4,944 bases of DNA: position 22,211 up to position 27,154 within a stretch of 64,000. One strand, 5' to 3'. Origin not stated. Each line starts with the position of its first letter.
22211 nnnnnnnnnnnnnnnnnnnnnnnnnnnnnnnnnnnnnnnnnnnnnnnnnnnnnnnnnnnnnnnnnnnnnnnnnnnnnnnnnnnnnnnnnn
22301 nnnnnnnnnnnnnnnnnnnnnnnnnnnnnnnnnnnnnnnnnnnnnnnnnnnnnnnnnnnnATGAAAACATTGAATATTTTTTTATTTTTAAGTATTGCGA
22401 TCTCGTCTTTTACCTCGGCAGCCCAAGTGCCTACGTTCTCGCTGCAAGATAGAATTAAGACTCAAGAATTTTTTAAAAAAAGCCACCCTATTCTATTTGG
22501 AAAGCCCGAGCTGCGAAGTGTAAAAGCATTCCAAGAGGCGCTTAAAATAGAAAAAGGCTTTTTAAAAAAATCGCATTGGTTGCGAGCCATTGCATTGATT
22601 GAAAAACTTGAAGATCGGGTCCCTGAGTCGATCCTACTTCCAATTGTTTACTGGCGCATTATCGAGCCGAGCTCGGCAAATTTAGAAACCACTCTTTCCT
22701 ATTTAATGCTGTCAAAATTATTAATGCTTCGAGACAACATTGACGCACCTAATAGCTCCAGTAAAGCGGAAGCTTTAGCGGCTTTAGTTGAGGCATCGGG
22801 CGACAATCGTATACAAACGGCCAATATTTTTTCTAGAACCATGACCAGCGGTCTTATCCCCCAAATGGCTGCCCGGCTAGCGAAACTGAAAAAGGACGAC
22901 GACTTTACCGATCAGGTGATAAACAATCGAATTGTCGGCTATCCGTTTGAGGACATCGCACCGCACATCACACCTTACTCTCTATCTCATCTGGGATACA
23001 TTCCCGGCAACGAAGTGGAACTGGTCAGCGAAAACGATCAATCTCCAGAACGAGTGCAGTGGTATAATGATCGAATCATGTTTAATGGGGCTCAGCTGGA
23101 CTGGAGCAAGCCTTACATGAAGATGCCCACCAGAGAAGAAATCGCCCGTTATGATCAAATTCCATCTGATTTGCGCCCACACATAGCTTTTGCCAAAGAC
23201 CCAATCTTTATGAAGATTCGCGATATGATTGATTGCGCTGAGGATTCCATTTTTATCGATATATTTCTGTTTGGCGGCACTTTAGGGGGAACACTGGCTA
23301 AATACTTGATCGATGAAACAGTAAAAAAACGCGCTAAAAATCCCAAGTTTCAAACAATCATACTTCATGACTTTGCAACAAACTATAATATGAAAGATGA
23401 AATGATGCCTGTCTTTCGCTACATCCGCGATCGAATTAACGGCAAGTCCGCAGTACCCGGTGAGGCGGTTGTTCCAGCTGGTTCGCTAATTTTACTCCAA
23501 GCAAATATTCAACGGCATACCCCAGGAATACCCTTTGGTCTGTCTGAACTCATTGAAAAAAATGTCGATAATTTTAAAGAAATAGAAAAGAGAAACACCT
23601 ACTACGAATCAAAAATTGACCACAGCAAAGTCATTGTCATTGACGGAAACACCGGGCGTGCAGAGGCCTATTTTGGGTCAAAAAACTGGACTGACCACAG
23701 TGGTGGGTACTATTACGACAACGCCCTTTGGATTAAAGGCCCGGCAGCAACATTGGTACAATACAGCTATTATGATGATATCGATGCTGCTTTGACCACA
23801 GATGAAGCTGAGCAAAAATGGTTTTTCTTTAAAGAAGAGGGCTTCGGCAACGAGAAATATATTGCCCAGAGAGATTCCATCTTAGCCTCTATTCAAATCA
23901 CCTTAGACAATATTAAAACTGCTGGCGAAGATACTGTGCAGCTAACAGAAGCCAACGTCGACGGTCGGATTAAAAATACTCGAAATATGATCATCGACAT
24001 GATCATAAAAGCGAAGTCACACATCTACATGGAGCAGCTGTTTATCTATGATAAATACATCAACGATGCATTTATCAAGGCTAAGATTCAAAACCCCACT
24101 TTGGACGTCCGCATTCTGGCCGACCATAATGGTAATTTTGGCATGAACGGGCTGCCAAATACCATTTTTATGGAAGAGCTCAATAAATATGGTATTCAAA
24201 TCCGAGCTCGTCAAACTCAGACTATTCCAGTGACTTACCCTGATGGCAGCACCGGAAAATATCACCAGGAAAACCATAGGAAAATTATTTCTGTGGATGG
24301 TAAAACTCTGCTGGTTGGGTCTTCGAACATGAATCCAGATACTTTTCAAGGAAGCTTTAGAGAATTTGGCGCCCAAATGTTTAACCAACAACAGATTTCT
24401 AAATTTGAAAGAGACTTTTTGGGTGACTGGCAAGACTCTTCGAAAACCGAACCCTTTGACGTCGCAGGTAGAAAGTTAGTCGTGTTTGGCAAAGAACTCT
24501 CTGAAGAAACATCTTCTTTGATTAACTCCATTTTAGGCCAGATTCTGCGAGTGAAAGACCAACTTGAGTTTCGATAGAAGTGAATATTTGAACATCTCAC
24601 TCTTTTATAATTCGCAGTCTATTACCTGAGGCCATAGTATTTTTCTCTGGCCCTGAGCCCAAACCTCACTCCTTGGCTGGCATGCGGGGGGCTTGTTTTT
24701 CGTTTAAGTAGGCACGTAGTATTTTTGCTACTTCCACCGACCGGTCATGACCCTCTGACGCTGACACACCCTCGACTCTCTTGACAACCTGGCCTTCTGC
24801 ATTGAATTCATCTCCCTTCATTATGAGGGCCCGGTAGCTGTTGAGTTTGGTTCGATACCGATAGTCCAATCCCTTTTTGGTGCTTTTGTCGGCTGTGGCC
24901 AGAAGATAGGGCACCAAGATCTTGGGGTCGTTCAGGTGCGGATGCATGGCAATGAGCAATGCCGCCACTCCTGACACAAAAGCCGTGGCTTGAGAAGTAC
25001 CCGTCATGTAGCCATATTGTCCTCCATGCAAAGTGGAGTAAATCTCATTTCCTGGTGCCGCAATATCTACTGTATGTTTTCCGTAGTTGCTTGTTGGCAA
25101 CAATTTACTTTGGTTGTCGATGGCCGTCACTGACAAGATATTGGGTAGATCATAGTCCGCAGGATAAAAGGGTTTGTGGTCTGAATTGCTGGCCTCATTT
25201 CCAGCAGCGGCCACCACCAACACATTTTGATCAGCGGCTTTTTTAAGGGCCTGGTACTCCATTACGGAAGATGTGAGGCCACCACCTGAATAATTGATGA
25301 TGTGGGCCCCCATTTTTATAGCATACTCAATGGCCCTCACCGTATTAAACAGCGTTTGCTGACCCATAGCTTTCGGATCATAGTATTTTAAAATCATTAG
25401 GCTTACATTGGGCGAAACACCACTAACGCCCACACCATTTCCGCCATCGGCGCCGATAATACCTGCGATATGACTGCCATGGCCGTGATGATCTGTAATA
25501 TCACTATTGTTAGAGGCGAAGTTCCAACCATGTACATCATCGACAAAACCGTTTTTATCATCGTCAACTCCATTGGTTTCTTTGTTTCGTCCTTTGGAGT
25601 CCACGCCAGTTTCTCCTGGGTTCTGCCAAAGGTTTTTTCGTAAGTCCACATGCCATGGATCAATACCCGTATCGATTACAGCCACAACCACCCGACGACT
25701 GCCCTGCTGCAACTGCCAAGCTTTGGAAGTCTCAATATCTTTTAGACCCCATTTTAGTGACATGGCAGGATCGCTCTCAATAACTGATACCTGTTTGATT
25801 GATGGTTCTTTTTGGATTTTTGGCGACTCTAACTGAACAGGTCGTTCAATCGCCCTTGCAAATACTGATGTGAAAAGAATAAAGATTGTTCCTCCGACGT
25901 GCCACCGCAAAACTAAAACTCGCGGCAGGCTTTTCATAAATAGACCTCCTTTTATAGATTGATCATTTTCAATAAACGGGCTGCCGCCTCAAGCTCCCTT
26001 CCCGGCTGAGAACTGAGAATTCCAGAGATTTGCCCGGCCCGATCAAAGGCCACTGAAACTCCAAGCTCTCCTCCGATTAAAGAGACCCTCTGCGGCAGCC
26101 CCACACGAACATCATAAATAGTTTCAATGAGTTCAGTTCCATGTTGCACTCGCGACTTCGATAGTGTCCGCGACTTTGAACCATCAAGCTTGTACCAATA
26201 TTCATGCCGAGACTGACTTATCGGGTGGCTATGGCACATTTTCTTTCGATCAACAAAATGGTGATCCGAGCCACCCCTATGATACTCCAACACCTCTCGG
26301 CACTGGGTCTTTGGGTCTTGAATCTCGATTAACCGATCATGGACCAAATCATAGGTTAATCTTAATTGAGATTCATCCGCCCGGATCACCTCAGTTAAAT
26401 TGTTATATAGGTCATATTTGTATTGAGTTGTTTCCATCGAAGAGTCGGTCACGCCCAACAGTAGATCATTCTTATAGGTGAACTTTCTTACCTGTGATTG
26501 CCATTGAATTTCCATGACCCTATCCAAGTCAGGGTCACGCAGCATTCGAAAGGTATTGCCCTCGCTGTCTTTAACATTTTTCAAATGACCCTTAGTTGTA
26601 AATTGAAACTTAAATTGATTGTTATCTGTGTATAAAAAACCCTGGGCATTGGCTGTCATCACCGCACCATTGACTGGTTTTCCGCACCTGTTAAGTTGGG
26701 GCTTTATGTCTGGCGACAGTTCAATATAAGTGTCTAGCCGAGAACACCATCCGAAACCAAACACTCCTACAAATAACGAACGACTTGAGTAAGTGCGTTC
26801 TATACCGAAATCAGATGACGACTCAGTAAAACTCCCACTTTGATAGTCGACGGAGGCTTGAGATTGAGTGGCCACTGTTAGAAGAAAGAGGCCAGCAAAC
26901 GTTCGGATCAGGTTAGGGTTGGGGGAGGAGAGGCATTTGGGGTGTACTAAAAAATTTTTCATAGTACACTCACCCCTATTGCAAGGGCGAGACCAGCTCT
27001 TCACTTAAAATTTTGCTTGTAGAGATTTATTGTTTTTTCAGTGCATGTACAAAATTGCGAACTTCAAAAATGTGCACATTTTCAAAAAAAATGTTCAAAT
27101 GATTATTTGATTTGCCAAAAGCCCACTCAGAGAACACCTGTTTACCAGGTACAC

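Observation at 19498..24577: Exported three-gene operon: permuted NlpC/P60 (YiiX-like) + unknown protein + two-HKD phospholipase D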

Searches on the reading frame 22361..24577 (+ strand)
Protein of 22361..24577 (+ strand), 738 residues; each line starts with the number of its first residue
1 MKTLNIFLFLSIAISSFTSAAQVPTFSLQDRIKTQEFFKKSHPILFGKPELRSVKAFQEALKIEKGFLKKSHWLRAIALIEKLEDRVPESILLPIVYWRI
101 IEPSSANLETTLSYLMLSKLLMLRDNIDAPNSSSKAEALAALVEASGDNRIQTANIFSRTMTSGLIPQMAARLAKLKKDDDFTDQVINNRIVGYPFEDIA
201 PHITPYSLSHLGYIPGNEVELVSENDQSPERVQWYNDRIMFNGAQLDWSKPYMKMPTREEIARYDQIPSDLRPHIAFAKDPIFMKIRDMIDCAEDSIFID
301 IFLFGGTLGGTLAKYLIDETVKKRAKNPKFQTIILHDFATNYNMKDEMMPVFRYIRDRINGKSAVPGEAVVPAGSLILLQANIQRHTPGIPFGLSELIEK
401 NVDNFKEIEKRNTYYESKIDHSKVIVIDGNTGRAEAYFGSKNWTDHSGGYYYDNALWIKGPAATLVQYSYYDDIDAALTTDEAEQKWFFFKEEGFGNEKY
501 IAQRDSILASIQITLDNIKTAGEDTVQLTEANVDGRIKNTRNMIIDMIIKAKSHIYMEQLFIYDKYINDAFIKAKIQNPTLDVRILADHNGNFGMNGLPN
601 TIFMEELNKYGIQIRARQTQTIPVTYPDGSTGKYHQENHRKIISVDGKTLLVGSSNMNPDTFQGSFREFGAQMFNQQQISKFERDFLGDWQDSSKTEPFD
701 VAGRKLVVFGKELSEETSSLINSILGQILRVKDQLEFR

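Call 3: search_protein_families(library=pfam, proteins=[window:22361-24577:+], max_evalue=0.1)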
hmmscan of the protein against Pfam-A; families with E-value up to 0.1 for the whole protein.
window:22361-24577:+ (738 aa): 2 families
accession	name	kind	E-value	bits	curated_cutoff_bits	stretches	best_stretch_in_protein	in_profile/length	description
PF13091.12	PLDc_2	-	1.1e-19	71.1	27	2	544-690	1-132/132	PLD-like domain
PF00614.28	PLDc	-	1.2e-05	25.5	21.9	1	638-659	5-26/28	Phospholipase D Active site motif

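Call 4: search_protein_families(library=ncbifam, proteins=[window:22361-24577:+], max_evalue=0.1)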
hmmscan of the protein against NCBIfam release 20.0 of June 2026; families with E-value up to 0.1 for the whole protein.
window:22361-24577:+ (738 aa): 8 families
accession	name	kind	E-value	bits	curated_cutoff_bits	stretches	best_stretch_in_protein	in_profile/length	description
TIGR04265.1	bac_cardiolipin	equivalog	2e-09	37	290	1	420-724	221-482/483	cardiolipin synthase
NF009107.0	PRK12452.1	equivalog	5.5e-06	25.4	787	1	420-696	242-483/509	cardiolipin synthase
NF008427.0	PRK11263.1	equivalog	2.4e-05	23.6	281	1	544-662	24-136/409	cardiolipin synthase ClsB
NF006946.0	PRK09428.1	equivalog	0.00012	21.2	314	1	538-590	34-90/451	CDP-diacylglycerol--serine O-phosphatidyltransferase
NF010490.0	PRK13912.1-1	equivalog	0.0011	19.1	211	0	416-453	101-134/159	nuclease NucT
NF010492.0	PRK13912.1-3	equivalog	0.0028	17.3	297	0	631-668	114-151/178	nuclease NucT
NF038319.1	DISARM_DrmC_I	equivalog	0.0052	16.3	133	1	625-674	179-219/236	DISARM system phospholipase D-like protein DrmC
NF010491.0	PRK13912.1-2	equivalog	0.029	14.2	225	0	630-665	115-150/180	nuclease NucT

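Call 6: search_solved_structures(query=window:22361-24577:+, max_evalue=1)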
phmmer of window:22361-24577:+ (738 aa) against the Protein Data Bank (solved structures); distinct sequences matched with E-value up to 1: 7.
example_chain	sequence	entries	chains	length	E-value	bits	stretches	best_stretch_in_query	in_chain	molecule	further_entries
1f0i_A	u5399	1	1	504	0.00079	20.9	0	627-700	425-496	PHOSPHOLIPASE D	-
1v0r_A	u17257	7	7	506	0.0069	17.8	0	627-700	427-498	PHOSPHOLIPASE D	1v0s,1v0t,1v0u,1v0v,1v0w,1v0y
8ctp_A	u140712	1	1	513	0.015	16.8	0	636-700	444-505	Phospholipase D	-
8ctq_A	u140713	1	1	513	0.015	16.7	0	636-700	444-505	Phospholipase D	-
7js7_A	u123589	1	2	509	0.11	13.9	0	583-664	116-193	Phospholipase D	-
7jrb_A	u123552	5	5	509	0.11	13.9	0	583-664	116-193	Phospholipase D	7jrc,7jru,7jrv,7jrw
9lvn_A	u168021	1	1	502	0.14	13.5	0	632-702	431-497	Phospholipase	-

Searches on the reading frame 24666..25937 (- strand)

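Call 3: search_protein_families(library=pfam, proteins=[window:24666-25937:-], max_evalue=0.1)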
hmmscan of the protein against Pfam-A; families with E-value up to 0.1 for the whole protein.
window:24666-25937:- (423 aa): 1 family
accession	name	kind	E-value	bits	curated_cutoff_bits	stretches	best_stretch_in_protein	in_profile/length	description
PF00082.27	Peptidase_S8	-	5.4e-55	187.2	21.8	1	81-361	2-285/288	Subtilase family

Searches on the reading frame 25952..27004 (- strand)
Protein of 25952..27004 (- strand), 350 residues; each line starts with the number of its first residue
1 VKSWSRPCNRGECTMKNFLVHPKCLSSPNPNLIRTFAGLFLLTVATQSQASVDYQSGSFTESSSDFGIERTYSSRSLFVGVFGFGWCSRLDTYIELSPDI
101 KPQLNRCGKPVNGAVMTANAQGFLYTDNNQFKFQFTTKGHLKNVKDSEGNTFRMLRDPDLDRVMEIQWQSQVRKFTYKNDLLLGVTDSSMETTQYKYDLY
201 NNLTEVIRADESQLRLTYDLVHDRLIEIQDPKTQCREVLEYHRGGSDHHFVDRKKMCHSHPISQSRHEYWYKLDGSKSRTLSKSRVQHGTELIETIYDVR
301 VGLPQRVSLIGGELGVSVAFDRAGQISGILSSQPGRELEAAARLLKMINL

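Call 3: search_protein_families(library=pfam, proteins=[window:25952-27004:-], max_evalue=0.1)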
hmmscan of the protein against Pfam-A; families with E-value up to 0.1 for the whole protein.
window:25952-27004:- (350 aa): 3 families
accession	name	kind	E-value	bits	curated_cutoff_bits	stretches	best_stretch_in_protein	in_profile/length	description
PF05593.20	RHS_repeat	-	3.1e-05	24.7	22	1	179-210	4-35/38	RHS Repeat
PF20148.4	DUF6531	-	0.00011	22.9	24.1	1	65-97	25-57/74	Domain of unknown function (DUF6531)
PF25023.1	TEN_YD-shell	-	0.0072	14.8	50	1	124-219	34-129/909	Teneurin YD-shell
